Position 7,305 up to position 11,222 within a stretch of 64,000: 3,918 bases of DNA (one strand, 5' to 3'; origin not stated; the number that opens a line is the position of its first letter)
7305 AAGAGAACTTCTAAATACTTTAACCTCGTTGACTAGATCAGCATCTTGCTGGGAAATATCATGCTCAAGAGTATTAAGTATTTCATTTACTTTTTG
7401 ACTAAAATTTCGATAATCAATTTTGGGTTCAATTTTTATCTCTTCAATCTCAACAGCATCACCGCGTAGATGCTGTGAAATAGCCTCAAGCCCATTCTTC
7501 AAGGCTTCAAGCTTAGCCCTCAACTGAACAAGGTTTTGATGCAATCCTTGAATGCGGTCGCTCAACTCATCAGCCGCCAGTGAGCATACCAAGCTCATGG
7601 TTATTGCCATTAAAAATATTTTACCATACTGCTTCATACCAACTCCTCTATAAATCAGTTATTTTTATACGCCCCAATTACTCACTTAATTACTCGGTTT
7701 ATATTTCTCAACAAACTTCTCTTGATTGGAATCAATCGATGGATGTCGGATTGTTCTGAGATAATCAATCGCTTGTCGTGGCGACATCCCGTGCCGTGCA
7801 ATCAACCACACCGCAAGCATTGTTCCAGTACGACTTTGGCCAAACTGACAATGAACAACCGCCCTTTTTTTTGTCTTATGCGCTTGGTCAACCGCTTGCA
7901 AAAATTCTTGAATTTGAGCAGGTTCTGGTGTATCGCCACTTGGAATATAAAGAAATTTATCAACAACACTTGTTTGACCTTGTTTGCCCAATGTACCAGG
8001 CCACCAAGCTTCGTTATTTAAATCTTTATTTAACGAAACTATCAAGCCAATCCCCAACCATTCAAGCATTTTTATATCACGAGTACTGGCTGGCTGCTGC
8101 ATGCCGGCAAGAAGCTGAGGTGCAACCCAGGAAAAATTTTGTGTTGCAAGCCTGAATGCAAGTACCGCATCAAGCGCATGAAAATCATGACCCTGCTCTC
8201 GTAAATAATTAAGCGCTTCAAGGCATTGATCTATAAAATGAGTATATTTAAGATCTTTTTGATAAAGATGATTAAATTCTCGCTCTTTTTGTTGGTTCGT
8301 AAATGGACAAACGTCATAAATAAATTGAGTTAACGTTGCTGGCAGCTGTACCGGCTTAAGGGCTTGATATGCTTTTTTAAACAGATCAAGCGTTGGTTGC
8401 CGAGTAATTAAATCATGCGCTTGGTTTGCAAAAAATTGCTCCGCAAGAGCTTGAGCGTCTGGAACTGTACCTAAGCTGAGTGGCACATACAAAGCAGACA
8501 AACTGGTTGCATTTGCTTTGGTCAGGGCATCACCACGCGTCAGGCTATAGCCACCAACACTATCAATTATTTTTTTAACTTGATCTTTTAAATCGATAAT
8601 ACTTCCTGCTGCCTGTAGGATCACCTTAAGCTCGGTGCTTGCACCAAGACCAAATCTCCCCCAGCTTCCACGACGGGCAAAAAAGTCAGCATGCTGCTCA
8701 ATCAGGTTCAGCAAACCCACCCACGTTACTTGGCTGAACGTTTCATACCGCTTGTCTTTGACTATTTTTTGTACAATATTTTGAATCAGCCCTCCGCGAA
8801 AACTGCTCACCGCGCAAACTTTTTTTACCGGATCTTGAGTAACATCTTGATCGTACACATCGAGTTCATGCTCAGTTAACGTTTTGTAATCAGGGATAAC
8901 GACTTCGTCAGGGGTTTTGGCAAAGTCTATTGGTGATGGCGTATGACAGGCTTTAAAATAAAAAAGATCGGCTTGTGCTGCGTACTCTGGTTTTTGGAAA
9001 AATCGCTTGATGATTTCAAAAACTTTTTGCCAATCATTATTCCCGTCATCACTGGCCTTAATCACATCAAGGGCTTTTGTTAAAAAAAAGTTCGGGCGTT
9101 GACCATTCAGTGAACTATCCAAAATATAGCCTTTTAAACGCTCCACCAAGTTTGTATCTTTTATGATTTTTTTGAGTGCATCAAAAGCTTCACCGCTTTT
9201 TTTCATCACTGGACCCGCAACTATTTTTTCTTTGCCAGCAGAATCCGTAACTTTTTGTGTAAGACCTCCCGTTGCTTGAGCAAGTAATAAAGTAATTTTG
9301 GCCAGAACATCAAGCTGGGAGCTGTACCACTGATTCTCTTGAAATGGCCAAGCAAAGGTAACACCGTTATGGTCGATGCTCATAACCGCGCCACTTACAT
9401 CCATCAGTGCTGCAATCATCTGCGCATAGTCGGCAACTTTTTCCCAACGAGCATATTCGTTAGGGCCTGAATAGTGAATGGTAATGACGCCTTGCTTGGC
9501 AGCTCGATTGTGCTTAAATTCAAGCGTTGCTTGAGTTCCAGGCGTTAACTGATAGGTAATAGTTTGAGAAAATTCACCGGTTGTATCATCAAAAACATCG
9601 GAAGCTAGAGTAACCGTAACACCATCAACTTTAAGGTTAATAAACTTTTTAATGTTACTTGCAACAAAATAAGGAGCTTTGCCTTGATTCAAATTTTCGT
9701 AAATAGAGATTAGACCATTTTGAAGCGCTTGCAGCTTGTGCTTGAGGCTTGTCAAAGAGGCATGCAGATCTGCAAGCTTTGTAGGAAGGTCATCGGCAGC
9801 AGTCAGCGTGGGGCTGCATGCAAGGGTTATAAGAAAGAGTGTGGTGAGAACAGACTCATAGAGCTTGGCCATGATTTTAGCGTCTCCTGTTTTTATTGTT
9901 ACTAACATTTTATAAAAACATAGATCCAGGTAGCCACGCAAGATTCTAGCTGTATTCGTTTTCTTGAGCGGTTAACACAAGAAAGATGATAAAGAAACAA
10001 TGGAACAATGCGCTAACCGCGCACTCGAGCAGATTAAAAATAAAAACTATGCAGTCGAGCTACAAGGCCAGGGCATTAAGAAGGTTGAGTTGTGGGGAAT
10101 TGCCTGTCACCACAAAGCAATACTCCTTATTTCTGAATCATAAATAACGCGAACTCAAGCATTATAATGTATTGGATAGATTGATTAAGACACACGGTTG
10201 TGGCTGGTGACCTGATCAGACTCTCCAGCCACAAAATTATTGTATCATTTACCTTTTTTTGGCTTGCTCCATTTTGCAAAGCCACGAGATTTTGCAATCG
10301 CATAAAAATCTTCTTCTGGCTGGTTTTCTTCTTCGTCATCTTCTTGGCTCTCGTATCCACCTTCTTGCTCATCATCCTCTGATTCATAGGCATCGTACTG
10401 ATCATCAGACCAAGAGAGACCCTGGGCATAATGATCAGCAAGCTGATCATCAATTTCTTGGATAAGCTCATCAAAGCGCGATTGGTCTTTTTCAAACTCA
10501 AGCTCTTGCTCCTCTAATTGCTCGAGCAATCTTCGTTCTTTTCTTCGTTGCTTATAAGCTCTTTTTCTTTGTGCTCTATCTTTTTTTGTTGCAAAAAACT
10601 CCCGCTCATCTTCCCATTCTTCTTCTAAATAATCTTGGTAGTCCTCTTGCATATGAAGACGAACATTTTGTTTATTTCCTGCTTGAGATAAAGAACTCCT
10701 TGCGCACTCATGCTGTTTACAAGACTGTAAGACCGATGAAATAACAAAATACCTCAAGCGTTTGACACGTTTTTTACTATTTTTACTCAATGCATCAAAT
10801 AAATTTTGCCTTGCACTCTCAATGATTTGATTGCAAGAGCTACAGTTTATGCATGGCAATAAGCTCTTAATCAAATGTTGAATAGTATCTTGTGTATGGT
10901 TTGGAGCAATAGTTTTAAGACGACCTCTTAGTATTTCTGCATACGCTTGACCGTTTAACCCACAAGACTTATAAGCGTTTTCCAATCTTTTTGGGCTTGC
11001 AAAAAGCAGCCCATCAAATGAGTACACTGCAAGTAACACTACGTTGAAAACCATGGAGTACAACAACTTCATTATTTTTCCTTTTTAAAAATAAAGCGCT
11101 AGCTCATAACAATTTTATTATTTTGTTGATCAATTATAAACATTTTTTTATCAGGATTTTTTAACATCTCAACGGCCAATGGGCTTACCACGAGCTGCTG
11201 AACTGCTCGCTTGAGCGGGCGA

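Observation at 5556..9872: Two adjacent secreted proteins share a conserved post-signal-peptide N-terminal module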

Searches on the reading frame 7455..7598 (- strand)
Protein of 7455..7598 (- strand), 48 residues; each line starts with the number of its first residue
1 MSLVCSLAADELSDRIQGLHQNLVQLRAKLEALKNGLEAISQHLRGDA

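Call 19: find_homologous_proteins(query=A2, max_evalue=10)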
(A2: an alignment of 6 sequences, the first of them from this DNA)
Query A2 (6 sequences): 13 candidates shared short words with the query, none scored E <= 10.

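Call 24: search_protein_representatives(alignment_id=A2)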
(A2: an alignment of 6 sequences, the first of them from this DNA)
Query: 6 sequences, 52 profile positions. Proteins with E-value up to 0.001 (for the whole library): 14; up to 1e-10: 5; up to 1e-30: 0. The best 14 are listed.
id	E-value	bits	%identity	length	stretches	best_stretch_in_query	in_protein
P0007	9.7e-23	95.9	-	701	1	1-52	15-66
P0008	3.2e-21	91.0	-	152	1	1-52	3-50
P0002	1.7e-20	88.7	-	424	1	1-52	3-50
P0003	1.6e-19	85.6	-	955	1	1-52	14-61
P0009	4.5e-14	68.1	-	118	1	2-51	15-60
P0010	3.7e-08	49.2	-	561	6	9-52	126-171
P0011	1.3e-05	41.0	-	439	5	13-34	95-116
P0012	3.5e-05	39.7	-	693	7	24-42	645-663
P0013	6.0e-05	38.9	-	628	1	13-47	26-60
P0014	2.6e-04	36.9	-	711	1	14-49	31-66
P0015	3.3e-04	36.6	-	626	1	13-47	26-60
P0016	6.1e-04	35.7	-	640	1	14-49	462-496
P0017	6.5e-04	35.6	-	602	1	15-49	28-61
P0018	6.7e-04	35.6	-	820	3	19-45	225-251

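Call 57: search_protein_families(library=pfam, proteins=[P0016, P0014, P0013], max_evalue=1)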
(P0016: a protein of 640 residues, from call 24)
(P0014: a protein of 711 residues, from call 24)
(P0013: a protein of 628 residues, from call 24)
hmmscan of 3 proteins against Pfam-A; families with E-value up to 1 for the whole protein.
P0016 (640 aa): 7 families
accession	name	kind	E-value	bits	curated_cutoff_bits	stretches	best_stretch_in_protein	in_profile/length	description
PF00240.29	ubiquitin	-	2e-30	104.8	25.4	2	361-431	1-70/72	Ubiquitin family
PF11976.14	Rad60-SLD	-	2e-12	47.2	23.8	2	360-422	2-64/72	Ubiquitin-2 like Rad60 SUMO-like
PF22900.2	UCH_UBL1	-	0.00047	20.6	24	0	269-300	30-63/87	Ubiquitin carboxyl-terminal hydrolases, Ubiquitin-like 1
PF20147.5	Crinkler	-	0.00063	20.9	24.6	0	367-413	11-62/106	Crinkler effector protein N-terminal domain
PF18036.7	Ubiquitin_4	-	0.00084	19.8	22.8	0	35-92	7-61/89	Ubiquitin-like domain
PF23603.1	Ubiquitin_TPR1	-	0.00088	19.4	27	0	39-63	12-36/69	Telomere repeat-binding protein 1-like, ubiquitin-like domain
PF18037.7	Ubiquitin_5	-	0.067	14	23.2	1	273-311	46-84/98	Ubiquitin-like domain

P0014 (711 aa): 1 family
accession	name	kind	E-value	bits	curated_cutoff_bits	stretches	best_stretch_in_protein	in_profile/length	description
PF21264.3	DYNC2H1_AAA_dom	-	0.053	14.2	27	1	621-684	25-93/96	Cytoplasmic dynein 2 heavy chain 1, AAA+ ATPase domain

P0013 (628 aa): 4 families
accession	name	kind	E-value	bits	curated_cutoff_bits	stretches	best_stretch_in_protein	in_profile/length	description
PF16703.10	DUF5064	-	0.12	13.3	27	1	102-161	54-114/117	Domain of unknown function (DUF5064)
PF16526.10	CLZ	-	0.35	11.7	26.7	1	23-57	24-58/71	C-terminal leucine zipper domain of cyclic nucleotide-gated channels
PF22238.1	RIP_P131-like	-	0.42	11.4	27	0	421-455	39-75/96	RIP/P131 family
PF10398.14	DUF2443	-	0.9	10.1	25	0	32-51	52-71/79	Protein of unknown function (DUF2443)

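Call 67: find_encoding_contigs(protein=P0016, flank=10000, max_places=3)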
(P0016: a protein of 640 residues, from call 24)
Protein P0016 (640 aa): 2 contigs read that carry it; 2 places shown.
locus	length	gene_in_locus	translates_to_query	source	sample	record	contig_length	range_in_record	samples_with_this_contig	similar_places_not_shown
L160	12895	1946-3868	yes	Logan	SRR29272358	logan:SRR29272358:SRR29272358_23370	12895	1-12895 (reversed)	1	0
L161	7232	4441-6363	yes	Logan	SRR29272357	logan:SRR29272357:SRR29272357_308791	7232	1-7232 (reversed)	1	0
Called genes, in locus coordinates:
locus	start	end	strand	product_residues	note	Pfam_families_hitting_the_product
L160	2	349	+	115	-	?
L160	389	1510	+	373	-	PF13167:GTP-bdg_N, PF16360:GTP-bdg_M, PF03193:RsgA_GTPase (faint), PF01926:MMR_HSR1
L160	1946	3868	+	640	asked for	PF00240:ubiquitin, PF11976:Rad60-SLD (weak), PF00240:ubiquitin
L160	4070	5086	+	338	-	PF00044:Gp_dh_N, PF02800:Gp_dh_C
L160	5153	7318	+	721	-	PF23414:Beta-prop_EML_2 (faint), PF25174:Beta-prop_THOC3 (faint), PF04762:Beta-prop_ELP1_1st (faint), PF08662:eIF2A (faint), PF12894:ANAPC4_WD40 (faint), PF23381:Beta-prop_IFT122_1st (faint), PF24807:WD40_CDC20-Fz (faint), PF24814:WD40_Prp19 (faint), +2 more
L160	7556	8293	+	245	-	PF24481:CT398_CC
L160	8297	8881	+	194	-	PF00075:RNase_H, PF13456:RVT_3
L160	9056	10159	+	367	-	PF08486:SpoIID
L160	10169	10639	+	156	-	PF04307:YdjM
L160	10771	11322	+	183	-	-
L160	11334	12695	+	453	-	-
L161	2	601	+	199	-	?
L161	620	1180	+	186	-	PF13445:zf-RING_UBOX (weak), PF13639:zf-RING_2 (weak), PF14634:zf-RING_5 (weak), PF23413:zf_RING_Vps8_fungal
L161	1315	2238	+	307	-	PF01435:Peptidase_M48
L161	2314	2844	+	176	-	PF01965:DJ-1_PfpI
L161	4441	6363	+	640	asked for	PF00240:ubiquitin, PF11976:Rad60-SLD (weak), PF00240:ubiquitin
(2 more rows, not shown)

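Call 68: find_encoding_contigs(protein=P0014, flank=10000, max_places=3)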
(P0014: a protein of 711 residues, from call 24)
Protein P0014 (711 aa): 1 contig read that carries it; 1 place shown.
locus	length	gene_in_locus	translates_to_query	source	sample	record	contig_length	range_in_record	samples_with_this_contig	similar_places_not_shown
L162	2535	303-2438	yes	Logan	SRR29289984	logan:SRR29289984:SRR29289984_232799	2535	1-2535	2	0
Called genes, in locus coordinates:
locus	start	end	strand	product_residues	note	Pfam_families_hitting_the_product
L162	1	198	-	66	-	?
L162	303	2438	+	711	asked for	-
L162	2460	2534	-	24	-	?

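Call 77: search_solved_structures(query=A3, max_evalue=10, show_alignments=3)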
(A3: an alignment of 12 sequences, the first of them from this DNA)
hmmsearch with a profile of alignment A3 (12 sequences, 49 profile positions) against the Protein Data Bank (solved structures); distinct sequences matched with E-value up to 10: 25.
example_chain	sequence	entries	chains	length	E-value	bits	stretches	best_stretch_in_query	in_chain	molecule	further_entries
3jqh_A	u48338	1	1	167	0.017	17.9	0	15-29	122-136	C-type lectin domain family 4 member M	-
1cos_A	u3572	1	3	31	0.047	16.5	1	12-37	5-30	COILED SERINE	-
6z0l_A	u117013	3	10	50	0.089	15.6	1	11-35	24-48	Positive Strand | 'Positive' Strand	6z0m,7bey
6w1s_F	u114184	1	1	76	0.13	15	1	19-36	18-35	Mediator of RNA polymerase II transcription subunit 9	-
8qox_B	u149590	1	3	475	0.15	14.9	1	10-43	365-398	Conserved membrane protein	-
2jgo_A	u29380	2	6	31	0.2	14.4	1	13-37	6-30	COIL SER L9C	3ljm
2p01_A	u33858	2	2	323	0.21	14.4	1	20-41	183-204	Alpha-2-macroglobulin receptor-associated protein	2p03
9rgy_A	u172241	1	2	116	0.24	14.2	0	8-35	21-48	sc-apCC3-CW-0NTT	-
9qaw_L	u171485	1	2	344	0.24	14.2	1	20-41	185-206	Alpha-2-macroglobulin receptor-associated protein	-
6q5r_A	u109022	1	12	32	0.29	13.9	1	13-34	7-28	CC-Hex*-LL-KgEb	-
3twe_A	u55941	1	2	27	0.4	13.5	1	10-32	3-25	alpha4H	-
8t1i_F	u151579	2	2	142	0.42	13.4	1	19-35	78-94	Mediator of RNA polymerase II transcription subunit 9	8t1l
3efg_A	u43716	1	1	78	0.66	12.8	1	9-46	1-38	Protein slyX homolog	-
1g6u_A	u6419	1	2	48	0.72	12.7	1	11-35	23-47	DOMAIN SWAPPED DIMER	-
3swy_A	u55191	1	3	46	0.81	12.5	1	13-33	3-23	Cyclic nucleotide-gated cation channel alpha-3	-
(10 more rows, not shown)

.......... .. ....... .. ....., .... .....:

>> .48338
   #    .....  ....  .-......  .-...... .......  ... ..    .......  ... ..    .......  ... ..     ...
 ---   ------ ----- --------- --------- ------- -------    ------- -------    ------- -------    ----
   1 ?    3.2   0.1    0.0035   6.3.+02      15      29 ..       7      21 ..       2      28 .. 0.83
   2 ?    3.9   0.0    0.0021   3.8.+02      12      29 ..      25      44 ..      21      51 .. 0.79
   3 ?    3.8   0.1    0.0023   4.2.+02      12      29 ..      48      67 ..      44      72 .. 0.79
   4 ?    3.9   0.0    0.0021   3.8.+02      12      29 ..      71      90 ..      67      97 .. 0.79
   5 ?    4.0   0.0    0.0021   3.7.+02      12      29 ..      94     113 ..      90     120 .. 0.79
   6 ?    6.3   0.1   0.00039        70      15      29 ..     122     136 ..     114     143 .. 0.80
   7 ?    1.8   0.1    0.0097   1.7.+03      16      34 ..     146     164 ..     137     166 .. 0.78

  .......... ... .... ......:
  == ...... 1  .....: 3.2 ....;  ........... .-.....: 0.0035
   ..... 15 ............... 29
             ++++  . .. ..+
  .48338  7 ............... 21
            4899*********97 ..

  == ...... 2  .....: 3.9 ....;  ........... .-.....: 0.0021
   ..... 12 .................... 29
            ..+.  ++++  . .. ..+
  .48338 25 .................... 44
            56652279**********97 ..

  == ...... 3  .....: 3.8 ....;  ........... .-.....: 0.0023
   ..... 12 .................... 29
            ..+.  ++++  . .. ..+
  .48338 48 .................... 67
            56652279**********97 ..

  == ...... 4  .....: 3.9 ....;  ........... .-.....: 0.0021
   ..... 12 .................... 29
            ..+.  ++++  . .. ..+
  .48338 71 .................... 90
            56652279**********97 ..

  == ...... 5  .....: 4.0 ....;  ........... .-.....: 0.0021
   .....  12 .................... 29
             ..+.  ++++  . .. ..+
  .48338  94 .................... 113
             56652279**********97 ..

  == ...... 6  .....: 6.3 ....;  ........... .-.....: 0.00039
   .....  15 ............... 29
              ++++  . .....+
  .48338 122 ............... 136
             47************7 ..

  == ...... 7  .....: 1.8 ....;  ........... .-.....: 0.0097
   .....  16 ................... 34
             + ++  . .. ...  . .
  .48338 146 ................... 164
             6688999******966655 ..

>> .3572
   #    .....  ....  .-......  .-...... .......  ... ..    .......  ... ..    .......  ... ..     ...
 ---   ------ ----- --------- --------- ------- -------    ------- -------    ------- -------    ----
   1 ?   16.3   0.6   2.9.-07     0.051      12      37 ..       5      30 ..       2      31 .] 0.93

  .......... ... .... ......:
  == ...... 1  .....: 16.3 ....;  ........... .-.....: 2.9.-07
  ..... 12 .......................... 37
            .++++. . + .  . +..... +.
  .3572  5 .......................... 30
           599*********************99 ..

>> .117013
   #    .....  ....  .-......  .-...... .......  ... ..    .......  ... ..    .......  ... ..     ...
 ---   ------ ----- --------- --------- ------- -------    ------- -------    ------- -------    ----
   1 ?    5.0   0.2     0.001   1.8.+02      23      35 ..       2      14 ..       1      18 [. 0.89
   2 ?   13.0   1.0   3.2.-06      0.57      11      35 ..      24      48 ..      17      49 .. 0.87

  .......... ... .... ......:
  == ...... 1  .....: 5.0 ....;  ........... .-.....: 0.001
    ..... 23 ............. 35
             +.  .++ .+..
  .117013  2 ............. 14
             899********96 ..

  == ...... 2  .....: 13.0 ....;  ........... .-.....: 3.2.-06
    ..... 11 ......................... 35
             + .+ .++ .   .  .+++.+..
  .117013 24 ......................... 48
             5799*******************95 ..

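Call 78: search_protein_families(library=ncbifam, proteins=[P0013], max_evalue=0.1)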
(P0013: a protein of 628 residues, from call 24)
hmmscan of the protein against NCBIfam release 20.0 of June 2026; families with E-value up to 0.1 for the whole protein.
P0013 (628 aa): 2 families
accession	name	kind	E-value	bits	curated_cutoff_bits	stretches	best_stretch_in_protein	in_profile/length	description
NF009104.0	PRK12449.1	equivalog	0.0065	16.4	70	1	57-86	43-72/80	acyl carrier protein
NF040636.1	AcpM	exception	0.085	12.9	146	0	128-154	47-72/93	meromycolate extension acyl carrier protein AcpM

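Call 81: find_encoding_contigs(protein=P0017, flank=8000, max_places=2)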
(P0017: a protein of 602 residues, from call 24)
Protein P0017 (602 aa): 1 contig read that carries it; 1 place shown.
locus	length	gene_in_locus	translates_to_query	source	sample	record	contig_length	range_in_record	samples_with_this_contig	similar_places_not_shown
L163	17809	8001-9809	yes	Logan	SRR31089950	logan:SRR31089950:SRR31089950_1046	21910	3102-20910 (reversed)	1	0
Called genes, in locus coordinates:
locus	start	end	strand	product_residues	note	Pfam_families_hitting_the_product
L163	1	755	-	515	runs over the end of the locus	PF09820:AAA-ATPase_like, PF08011:PDDEXK_9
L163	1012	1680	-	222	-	PF22784:PTP-SAK, PF14566:PTPlike_phytase, PF22741:PTP-NADK, PF22785:Tc-R-P, PF00782:DSPc, PF00102:Y_phosphatase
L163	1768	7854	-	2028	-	PF01326:PPDK_N, PF00782:DSPc, PF22741:PTP-NADK, PF22784:PTP-SAK, PF22785:Tc-R-P, PF00102:Y_phosphatase (faint)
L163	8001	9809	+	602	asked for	-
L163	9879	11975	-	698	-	PF00782:DSPc, PF22784:PTP-SAK, PF22785:Tc-R-P, PF22741:PTP-NADK, PF00102:Y_phosphatase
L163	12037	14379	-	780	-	PF00226:DnaJ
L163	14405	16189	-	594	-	-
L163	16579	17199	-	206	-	PF22784:PTP-SAK, PF22785:Tc-R-P, PF00782:DSPc, PF22741:PTP-NADK, PF14566:PTPlike_phytase (weak), PF00102:Y_phosphatase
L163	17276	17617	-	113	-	-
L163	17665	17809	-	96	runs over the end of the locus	-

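Call 82: find_encoding_contigs(protein=P0013, flank=8000, max_places=2)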
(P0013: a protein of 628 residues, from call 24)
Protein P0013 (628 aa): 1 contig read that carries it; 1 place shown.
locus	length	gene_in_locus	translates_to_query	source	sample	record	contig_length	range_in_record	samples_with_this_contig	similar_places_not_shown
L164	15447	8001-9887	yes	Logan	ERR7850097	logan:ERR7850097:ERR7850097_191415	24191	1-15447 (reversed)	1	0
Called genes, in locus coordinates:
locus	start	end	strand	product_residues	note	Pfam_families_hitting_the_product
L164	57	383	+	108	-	-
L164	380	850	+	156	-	-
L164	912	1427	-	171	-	PF22784:PTP-SAK, PF22785:Tc-R-P, PF00782:DSPc, PF22741:PTP-NADK, PF14566:PTPlike_phytase (weak), PF00102:Y_phosphatase (weak)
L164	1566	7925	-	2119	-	PF01326:PPDK_N, PF22784:PTP-SAK, PF22785:Tc-R-P, PF00102:Y_phosphatase (weak), PF00782:DSPc, PF05706:CDKN3 (weak), PF22741:PTP-NADK (weak)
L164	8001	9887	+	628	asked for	-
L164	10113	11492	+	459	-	PF04326:SLFN_AlbA_2, PF22168:DIP2311-like_C (faint), PF13749:HATPase_c_4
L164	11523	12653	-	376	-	PF13784:Fic_N, PF02661:Fic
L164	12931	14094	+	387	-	PF13173:AAA_14, PF13635:DUF4143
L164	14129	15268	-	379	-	PF13173:AAA_14, PF13635:DUF4143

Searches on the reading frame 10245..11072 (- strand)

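Call 6: search_protein_families(library=pfam, proteins=[window:10245-11072:-], max_evalue=0.01)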
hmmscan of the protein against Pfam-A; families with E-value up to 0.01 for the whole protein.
window:10245-11072:- (275 aa): 0 families

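Call 57: search_protein_families(library=pfam, proteins=[window:10245-11072:-], max_evalue=1)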
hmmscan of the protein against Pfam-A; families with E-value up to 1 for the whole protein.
window:10245-11072:- (275 aa): 1 family
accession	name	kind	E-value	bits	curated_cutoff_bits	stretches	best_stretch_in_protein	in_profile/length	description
PF05477.16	SURF2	-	0.14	12.1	25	1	146-255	101-206/242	Surfeit locus protein 2 (SURF2)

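Call 78: search_protein_families(library=ncbifam, proteins=[window:10245-11072:-], max_evalue=0.1)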
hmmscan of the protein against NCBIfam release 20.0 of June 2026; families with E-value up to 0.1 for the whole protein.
window:10245-11072:- (275 aa): 0 families
